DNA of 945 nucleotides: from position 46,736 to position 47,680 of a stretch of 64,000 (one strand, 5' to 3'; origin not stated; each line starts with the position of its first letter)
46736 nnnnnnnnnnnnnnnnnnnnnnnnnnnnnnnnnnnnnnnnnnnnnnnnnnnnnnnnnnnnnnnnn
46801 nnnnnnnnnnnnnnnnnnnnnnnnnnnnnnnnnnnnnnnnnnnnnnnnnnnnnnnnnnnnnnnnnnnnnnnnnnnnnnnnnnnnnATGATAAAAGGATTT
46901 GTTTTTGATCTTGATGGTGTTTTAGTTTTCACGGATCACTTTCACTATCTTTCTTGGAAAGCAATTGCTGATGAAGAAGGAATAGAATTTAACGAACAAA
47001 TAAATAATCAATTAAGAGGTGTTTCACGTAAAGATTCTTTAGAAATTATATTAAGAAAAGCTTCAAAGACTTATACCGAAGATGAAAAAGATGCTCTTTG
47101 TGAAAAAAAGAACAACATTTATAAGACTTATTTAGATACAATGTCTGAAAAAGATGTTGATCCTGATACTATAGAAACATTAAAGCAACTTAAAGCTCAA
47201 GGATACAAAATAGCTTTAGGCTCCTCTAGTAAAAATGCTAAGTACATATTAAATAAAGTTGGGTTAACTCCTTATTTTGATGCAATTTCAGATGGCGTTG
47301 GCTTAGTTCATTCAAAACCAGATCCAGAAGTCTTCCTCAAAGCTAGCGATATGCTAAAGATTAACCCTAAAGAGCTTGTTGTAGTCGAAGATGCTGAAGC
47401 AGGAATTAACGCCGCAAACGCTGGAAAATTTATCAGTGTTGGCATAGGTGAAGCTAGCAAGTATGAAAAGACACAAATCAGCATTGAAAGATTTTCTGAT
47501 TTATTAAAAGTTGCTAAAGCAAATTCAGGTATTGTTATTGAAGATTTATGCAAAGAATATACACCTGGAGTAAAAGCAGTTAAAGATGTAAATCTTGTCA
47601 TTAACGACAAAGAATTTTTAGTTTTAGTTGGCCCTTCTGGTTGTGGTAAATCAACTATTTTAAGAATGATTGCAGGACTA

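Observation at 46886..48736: Beta-phosphoglucomutase fused to a MalK/MsmK-type ABC ATPase, with a ~33-aa insertion in the ATPase helical subdomain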

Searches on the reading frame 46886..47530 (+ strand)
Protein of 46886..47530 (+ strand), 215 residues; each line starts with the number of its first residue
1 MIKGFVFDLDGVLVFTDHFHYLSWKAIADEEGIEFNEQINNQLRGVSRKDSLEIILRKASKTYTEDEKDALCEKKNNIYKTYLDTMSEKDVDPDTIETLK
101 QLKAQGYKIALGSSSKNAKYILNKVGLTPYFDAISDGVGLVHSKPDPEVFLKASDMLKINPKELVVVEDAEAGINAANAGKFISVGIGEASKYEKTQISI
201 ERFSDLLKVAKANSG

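Call 57: search_solved_structures(query=window:46886-47530:+, show_alignments=3, max_evalue=1e-30)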
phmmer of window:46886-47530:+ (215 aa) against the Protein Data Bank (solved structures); distinct sequences matched with E-value up to 1e-30: 17.
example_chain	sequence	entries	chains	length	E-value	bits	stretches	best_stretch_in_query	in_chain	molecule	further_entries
4gib_A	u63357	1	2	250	1.1e-44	155.9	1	1-203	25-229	Beta-phosphoglucomutase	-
3nas_A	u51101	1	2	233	5.6e-42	147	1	2-206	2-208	beta-phosphoglucomutase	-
1lvh_A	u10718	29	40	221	1.1e-41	146.1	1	1-190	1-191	beta-phosphoglucomutase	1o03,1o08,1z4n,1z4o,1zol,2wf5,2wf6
5olw_A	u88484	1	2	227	1.2e-41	146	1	1-190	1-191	Beta-phosphoglucomutase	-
6hdh_A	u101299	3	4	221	3e-41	144.7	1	1-190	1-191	Beta-phosphoglucomutase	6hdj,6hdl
5ok0_A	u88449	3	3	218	5.1e-41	143.9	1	1-190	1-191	Beta-phosphoglucomutase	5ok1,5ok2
5ojz_A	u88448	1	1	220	5.2e-41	143.9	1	1-190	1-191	Beta-phosphoglucomutase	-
6h8y_A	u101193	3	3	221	5.3e-41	143.8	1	1-190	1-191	Beta-phosphoglucomutase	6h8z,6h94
6hdf_A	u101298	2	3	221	5.3e-41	143.8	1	1-190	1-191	Beta-phosphoglucomutase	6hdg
5o6p_A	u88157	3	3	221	5.3e-41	143.8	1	1-190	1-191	Beta-phosphoglucomutase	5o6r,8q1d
6i03_A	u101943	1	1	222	5.4e-41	143.8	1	1-190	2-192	Beta-phosphoglucomutase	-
3fm9_A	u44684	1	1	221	7.1e-41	143.4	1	1-190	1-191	Beta-phosphoglucomutase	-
6h90_A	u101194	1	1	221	7.3e-41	143.4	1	1-190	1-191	Beta-phosphoglucomutase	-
6hdi_A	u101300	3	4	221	7.6e-41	143.3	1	1-190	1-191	Beta-phosphoglucomutase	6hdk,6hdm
6ydj_A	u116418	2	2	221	1.5e-40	142.4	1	1-190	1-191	Beta-phosphoglucomutase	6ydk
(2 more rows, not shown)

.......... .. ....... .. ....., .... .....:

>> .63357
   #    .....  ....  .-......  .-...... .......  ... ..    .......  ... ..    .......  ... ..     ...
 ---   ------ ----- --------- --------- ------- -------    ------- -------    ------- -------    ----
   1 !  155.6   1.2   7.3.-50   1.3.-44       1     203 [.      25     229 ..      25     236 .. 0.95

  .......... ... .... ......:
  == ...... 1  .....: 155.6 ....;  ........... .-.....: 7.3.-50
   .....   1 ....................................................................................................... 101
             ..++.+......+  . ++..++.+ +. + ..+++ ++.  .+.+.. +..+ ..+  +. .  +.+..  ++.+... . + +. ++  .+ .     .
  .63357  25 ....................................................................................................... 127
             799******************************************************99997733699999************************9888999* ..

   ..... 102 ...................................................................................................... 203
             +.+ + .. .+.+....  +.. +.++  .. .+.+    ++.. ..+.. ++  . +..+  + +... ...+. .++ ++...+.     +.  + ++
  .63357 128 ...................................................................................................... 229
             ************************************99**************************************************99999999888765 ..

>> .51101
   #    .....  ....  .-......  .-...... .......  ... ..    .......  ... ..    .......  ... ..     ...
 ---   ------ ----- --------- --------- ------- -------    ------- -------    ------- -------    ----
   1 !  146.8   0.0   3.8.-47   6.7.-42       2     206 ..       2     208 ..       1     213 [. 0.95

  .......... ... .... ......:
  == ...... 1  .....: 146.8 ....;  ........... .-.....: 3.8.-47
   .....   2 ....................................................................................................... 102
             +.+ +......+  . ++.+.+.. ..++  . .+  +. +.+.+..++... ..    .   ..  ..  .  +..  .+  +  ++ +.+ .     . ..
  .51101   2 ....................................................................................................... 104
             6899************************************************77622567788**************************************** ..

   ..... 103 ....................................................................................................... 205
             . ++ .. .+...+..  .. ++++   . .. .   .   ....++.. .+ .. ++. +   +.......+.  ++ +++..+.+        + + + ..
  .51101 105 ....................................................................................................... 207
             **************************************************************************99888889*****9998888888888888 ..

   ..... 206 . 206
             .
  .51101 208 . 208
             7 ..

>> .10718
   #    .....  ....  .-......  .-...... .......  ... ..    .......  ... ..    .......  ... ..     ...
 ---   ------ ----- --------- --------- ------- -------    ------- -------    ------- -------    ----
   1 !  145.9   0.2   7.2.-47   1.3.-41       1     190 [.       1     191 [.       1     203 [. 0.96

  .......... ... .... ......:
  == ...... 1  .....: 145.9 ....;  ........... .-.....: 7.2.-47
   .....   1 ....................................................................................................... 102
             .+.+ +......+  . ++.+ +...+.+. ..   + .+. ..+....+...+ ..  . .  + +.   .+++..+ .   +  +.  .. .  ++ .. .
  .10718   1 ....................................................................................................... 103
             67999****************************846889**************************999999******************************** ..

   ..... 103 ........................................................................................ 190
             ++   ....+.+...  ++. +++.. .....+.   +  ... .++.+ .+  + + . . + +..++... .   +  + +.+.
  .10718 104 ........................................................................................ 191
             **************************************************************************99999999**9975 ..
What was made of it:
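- On Beta-phosphoglucomutase (HAD-IA; NCBIfam TIGR01990 equivalog): D8, D10, S113, K144 and E168-D169 align to L. lactis D8, D10, S114, K145 and E169-D170 (call 57).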
